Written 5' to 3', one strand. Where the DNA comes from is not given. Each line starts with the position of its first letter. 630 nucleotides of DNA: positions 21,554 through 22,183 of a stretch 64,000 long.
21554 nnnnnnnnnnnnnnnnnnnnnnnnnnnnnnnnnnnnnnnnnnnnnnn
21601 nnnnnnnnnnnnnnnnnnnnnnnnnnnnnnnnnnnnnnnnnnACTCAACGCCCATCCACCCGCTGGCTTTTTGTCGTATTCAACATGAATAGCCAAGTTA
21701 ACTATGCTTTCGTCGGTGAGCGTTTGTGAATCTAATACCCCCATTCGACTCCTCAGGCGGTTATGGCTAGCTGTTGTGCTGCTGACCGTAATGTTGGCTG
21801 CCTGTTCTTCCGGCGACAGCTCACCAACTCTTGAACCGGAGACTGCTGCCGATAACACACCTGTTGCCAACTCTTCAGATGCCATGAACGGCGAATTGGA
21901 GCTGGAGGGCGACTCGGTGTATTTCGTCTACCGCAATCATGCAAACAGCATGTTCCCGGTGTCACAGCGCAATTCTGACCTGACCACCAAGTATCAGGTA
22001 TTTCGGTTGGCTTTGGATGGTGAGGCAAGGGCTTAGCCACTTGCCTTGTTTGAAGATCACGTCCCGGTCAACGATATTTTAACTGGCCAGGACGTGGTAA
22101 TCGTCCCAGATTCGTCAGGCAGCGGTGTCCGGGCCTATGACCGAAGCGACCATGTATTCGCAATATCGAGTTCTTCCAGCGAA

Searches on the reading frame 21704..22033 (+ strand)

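Call 3: search_protein_families(library=pfam, proteins=[window:21704-22033:+], max_evalue=1)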
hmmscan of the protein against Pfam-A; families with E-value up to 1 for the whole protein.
window:21704-22033:+ (110 aa): 1 family
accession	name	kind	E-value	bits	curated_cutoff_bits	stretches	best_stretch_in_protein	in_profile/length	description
PF05917.16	DUF874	-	0.3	10.5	21.9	1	27-70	111-153/398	Helicobacter pylori protein of unknown function (DUF874)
